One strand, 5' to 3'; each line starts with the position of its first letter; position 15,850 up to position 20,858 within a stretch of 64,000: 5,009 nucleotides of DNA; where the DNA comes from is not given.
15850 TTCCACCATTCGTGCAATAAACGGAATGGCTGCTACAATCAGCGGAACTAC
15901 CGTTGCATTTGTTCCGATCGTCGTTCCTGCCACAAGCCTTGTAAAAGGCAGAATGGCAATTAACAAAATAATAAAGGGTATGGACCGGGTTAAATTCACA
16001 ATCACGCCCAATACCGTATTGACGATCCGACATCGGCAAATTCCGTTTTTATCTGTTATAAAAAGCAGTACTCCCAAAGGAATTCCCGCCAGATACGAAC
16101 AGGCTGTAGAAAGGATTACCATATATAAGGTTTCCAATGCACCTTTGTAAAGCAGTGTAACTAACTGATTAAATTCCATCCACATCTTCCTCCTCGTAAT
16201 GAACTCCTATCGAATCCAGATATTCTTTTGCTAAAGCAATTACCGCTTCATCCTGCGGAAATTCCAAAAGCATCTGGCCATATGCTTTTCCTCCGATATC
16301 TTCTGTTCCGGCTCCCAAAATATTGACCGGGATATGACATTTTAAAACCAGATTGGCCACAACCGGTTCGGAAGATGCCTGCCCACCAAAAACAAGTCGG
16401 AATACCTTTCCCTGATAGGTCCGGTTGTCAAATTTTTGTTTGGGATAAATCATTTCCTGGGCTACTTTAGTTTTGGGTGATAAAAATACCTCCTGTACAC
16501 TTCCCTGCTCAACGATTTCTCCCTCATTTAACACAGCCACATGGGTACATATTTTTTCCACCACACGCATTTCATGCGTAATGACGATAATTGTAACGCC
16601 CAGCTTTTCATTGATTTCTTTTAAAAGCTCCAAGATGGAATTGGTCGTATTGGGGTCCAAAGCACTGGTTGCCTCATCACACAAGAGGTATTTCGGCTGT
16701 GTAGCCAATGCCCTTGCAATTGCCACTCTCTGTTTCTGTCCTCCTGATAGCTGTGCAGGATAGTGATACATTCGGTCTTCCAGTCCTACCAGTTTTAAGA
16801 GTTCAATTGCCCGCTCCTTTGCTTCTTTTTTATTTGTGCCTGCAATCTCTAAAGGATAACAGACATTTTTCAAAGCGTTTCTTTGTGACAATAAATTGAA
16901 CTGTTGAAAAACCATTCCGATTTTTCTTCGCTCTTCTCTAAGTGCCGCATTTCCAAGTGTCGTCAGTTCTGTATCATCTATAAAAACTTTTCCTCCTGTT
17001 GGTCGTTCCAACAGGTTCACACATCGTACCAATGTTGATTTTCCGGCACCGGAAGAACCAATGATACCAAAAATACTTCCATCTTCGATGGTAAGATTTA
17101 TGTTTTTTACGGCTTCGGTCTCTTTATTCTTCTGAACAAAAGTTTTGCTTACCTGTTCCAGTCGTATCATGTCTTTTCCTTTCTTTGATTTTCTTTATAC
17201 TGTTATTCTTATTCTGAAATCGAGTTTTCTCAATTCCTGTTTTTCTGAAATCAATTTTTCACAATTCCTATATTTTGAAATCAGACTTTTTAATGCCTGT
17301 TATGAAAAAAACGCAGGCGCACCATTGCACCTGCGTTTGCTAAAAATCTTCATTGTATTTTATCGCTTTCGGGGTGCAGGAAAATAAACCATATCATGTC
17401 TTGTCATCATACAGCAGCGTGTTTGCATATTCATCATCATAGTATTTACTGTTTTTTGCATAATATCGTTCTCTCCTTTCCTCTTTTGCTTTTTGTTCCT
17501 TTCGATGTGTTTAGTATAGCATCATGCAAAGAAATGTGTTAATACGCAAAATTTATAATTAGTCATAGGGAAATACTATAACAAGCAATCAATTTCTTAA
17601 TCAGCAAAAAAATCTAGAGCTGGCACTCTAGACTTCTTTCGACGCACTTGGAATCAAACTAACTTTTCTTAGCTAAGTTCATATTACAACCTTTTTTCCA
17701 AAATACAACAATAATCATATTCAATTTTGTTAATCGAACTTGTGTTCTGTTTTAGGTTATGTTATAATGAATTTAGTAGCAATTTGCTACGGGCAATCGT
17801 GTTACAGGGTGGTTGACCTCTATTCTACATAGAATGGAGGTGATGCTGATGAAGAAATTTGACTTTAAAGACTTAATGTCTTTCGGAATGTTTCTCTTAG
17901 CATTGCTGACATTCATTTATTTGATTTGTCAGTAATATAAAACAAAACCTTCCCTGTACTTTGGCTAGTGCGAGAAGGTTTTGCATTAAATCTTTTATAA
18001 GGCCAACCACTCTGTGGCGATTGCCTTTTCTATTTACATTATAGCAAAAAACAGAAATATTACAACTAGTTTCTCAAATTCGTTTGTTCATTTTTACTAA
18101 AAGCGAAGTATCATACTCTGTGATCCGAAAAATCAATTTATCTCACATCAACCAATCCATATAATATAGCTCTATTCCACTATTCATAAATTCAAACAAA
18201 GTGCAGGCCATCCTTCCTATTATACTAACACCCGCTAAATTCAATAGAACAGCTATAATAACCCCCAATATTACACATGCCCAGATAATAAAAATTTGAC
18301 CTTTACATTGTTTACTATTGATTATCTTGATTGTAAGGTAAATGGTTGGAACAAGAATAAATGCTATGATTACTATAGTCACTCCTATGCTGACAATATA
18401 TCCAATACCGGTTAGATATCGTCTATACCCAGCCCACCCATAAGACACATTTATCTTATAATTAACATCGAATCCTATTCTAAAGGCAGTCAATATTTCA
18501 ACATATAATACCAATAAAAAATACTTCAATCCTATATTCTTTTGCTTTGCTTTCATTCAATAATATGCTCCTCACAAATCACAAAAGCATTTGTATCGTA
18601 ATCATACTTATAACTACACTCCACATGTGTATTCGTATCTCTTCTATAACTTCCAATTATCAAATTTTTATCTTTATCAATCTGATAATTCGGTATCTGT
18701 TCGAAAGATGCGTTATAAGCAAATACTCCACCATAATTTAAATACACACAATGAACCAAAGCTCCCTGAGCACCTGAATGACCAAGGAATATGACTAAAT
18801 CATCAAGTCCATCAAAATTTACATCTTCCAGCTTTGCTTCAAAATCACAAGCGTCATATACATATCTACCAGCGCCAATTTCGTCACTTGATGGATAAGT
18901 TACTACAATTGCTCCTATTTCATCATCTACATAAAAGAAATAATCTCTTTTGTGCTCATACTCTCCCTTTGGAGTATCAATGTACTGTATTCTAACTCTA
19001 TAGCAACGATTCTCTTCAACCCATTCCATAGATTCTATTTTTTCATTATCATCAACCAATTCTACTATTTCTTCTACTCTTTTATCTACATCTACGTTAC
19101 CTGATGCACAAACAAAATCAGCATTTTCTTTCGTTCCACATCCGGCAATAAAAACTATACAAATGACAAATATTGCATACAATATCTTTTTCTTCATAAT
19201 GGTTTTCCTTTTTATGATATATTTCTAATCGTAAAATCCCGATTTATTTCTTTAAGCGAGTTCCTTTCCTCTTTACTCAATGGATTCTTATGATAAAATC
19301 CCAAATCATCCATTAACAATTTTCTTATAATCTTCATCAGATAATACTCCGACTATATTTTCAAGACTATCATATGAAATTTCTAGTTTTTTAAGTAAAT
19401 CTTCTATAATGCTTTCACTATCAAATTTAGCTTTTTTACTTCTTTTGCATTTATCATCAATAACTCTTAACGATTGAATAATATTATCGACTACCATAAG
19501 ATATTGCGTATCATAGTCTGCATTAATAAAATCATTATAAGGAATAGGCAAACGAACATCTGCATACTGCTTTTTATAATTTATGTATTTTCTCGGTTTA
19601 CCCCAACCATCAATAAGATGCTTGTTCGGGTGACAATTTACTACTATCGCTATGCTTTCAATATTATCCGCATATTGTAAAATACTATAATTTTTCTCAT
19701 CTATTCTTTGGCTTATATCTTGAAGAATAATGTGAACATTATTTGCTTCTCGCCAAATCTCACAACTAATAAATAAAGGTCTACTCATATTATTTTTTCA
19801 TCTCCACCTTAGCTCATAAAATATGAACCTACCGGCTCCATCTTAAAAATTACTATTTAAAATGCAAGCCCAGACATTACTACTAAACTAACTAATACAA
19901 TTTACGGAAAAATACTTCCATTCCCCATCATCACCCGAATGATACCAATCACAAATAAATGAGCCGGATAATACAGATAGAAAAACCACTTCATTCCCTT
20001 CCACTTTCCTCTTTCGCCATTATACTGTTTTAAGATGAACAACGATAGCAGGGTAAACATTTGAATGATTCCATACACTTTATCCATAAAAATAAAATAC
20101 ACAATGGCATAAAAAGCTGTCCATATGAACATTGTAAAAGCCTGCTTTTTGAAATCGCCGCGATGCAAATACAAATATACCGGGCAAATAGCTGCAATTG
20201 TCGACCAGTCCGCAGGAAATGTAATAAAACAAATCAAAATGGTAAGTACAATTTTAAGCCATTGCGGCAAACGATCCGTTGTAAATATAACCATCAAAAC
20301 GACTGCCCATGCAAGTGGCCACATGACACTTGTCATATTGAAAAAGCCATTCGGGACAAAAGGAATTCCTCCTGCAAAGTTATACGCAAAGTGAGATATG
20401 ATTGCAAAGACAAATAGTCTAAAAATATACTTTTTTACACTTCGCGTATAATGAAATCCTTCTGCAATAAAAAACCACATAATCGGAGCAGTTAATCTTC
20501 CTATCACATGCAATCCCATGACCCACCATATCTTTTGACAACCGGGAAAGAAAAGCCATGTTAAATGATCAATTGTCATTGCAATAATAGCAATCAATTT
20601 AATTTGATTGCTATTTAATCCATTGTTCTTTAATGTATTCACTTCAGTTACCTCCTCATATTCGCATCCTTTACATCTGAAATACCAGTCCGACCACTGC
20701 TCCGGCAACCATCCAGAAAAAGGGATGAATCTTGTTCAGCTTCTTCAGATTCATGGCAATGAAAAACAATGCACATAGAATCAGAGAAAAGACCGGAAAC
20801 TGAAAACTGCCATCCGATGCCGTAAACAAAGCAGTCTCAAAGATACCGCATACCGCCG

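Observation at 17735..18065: Unannotated type I toxin-antitoxin locus with a LexA box over the toxin -35 (TisB/IstR-like logic in a clostridial genome)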

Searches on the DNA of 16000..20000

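Call 3: search_rna_families(source=window, start=16000, end=20000, threshold=evalue, max_evalue=10, show_alignments=3)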
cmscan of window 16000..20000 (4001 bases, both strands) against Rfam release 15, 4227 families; matches with E-value up to 10: 12.
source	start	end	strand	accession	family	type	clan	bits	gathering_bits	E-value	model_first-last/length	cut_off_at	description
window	17299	17408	-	RF00558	L20_leader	Cis-reg; leader;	-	25.3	58.7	0.068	1-127/127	no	Ribosomal protein L20 leader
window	17753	17940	+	RF01492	rli28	Gene; sRNA;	-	24.3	45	4.4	1-186/186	no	Listeria sRNA rli28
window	17189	17250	-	RF01600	snoR25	Gene; snRNA; snoRNA; CD-box;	-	23.5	50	2.6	1-70/70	no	small nucleolar RNA snoR25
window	17803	17958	+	RF01412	BsrG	Gene; sRNA;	-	21.6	55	0.033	20-159/259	no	BsrG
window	18621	18693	+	RF00611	SNORD111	Gene; snRNA; snoRNA; CD-box;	-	21.1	46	3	1-89/89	no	Small nucleolar RNA SNORD111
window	16177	16231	-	RF01303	sR49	Gene; snRNA; snoRNA; CD-box;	-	19.9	50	0.82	1-56/56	no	Small nucleolar RNA sR49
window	16574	16650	+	RF01198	snoR69Y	Gene; snRNA; snoRNA; CD-box;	CL00051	19.1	45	6.8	1-99/99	no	Small nucleolar RNA snoR69Y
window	17836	17884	+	RF00323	snoR79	Gene; snRNA; snoRNA; CD-box;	-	18.9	80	3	1-65/65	no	Small nucleolar RNA R79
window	17841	17881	+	RF01526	ceN106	Gene; snRNA; snoRNA; CD-box;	-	17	60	7.8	1-77/77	no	C. elegans snoRNA ceN106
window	16253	16439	-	RF00516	ylbH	Cis-reg; leader;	-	16.3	50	3.6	1-122/122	no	ylbH leader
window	16378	16521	+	RF02039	SPRY4-IT1_2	Gene; lncRNA;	-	15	40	4.8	1-120/120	no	SPRY4-IT1 conserved region 2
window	17305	17361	-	RF02763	IsrM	Gene; sRNA;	-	14.6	376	0.56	1-329/329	no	IsrM sRNA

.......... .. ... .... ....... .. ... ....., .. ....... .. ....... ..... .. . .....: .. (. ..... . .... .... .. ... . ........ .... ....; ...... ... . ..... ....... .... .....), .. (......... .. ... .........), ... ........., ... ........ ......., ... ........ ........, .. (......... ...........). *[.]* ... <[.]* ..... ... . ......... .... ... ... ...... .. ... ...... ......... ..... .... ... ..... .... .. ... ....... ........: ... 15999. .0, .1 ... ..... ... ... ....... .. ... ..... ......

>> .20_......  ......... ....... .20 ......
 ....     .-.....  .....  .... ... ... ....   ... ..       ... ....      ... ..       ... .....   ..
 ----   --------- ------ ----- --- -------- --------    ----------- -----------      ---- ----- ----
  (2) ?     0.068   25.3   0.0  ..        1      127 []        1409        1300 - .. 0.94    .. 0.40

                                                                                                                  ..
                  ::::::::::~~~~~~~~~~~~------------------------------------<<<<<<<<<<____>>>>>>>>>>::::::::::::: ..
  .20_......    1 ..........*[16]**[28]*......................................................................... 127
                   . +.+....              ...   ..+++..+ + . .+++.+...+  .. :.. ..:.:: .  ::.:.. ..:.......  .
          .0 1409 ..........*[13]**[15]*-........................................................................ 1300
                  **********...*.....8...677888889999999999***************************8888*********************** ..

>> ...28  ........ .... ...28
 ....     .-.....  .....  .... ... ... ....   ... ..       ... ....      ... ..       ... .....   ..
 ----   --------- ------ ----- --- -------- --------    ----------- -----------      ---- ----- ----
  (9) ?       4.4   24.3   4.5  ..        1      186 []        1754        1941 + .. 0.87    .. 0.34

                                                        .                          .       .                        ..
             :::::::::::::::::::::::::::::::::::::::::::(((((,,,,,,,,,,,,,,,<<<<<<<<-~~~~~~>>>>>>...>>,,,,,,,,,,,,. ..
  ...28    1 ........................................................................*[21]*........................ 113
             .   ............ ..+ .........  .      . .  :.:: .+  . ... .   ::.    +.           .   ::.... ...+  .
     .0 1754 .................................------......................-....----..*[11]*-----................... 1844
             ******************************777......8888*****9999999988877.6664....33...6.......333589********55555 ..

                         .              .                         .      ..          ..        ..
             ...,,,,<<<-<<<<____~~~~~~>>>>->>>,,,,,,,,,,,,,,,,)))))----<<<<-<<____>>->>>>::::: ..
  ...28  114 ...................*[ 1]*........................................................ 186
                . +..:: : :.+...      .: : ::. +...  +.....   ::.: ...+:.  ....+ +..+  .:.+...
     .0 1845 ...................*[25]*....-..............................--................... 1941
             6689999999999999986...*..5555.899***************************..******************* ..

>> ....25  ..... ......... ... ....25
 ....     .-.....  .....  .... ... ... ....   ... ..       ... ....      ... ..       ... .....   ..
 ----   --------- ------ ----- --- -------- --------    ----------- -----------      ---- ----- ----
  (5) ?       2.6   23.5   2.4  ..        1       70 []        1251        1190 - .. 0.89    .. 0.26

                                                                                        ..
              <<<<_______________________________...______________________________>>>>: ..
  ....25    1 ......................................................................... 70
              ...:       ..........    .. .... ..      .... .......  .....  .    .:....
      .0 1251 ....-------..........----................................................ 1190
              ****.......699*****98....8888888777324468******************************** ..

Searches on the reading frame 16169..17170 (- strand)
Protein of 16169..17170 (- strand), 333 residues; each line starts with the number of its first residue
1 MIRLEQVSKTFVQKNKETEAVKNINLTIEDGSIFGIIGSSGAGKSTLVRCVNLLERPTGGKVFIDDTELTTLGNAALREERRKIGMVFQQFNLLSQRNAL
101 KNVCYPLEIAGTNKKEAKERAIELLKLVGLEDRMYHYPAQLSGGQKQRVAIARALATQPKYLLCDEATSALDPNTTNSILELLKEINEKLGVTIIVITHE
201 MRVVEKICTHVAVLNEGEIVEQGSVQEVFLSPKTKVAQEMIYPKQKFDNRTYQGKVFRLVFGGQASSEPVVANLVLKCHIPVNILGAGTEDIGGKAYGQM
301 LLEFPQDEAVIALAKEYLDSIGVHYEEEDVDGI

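Call 59: find_encoding_contigs(protein=window:16169-17170:-, flank=2000, max_places=4)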
Protein window:16169-17170:- (333 aa): 5 contigs read that carry it; 1 place shown.
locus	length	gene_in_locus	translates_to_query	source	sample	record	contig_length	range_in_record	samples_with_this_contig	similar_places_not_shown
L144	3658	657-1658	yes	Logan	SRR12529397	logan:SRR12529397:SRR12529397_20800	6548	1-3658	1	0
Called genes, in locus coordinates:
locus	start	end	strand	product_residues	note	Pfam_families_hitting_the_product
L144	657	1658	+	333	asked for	PF00005:ABC_tran, PF02463:SMC_N (weak), PF13304:AAA_21 (faint), PF09383:NIL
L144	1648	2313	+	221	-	PF00528:BPD_transp_1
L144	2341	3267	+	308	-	PF03180:Lipoprotein_9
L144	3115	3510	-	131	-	-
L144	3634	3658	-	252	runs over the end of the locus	-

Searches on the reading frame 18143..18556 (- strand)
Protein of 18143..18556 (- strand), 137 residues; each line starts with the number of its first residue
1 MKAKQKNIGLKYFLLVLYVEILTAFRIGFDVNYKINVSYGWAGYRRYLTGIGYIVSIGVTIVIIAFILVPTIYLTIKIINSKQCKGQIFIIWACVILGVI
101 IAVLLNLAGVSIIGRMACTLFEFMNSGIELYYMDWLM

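Call 5: search_protein_families(library=pfam, proteins=[window:18143-18556:-], max_evalue=1)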
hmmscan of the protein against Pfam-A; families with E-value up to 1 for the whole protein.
window:18143-18556:- (137 aa): 1 family
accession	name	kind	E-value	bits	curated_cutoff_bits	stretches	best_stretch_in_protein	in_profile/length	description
PF25665.1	His1_capsid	-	0.73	10.3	27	1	50-107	7-63/73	His1 virus capsid protein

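Call 7: search_protein_families(library=ncbifam, proteins=[window:18143-18556:-], max_evalue=1)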
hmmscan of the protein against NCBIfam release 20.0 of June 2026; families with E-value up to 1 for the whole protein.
window:18143-18556:- (137 aa): 0 families

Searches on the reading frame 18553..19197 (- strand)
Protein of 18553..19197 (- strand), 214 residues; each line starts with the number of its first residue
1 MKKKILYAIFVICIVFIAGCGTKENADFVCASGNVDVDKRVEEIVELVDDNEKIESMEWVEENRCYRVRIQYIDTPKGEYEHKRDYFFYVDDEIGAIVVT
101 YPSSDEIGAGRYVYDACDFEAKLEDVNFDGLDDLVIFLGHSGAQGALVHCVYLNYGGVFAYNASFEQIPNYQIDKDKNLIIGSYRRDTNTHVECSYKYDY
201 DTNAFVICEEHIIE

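Call 5: search_protein_families(library=pfam, proteins=[window:18553-19197:-], max_evalue=1)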
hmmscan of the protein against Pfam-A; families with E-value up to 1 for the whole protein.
window:18553-19197:- (214 aa): 1 family
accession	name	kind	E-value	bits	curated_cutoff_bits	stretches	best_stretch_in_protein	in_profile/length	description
PF01839.29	FG-GAP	-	0.14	12.5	22.1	1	125-136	9-20/37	FG-GAP repeat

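Call 7: search_protein_families(library=ncbifam, proteins=[window:18553-19197:-], max_evalue=1)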
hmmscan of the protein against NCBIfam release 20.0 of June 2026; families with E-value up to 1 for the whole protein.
window:18553-19197:- (214 aa): 6 families
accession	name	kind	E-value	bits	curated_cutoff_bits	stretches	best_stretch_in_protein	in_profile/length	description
NF047539.1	XAC2610_fam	domain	2.5e-13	50.3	35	1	122-201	2-81/89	XAC2610-related protein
TIGR02747.1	TraV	equivalog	0.0058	17.3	44.75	1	4-46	2-45/145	type IV conjugative transfer system lipoprotein TraV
NF058647.1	lipo_LytA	equivalog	0.023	14.9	110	1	1-26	1-24/107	acidic lipoprotein LytA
NF047847.2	SS_mature_LptM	equivalog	0.062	13.4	27.7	1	1-23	1-23/31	LPS translocon maturation chaperone LptM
NF033515.1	lipo_6_6_Borrel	equivalog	0.11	12.7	35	1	4-23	3-21/60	Lp6.6 family lipoprotein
NF050142.1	PG1828_fam_lipo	equivalog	0.16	12.8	50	1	3-57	2-58/59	PG1828 family lipoprotein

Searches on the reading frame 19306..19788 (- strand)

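Call 5: search_protein_families(library=pfam, proteins=[window:19306-19788:-], max_evalue=1)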
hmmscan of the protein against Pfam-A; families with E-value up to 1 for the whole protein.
window:19306-19788:- (160 aa): 1 family
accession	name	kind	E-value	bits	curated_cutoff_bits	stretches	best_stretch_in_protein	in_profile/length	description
PF15571.11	Imm44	-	6e-12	46.3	25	1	10-117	8-116/126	Immunity protein 44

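Call 7: search_protein_families(library=ncbifam, proteins=[window:19306-19788:-], max_evalue=1)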
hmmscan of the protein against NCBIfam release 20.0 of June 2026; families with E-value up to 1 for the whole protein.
window:19306-19788:- (160 aa): 2 families
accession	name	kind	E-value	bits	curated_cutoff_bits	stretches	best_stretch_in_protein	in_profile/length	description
NF010343.0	PRK13770.1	equivalog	0.081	11.7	647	1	89-152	14-72/416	histidinol dehydrogenase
NF005028.0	PRK06437.1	equivalog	0.93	9.7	85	1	113-146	8-41/67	hypothetical protein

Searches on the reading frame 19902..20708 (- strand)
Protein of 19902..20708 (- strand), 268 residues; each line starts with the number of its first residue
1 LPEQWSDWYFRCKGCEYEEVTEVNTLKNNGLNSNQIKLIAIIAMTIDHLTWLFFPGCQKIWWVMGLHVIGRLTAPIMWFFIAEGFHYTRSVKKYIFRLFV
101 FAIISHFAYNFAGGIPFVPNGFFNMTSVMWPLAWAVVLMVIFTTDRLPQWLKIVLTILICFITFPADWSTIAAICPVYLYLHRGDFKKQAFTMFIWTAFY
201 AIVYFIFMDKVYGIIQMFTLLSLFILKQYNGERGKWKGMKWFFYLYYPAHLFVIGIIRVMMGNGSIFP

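Call 5: search_protein_families(library=pfam, proteins=[window:19902-20708:-], max_evalue=1)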
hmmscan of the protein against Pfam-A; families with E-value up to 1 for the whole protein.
window:19902-20708:- (268 aa): 1 family
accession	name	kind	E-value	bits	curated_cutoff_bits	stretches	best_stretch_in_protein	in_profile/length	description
PF05857.17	TraX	-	6.6e-27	95.3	25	1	33-258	2-217/217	TraX protein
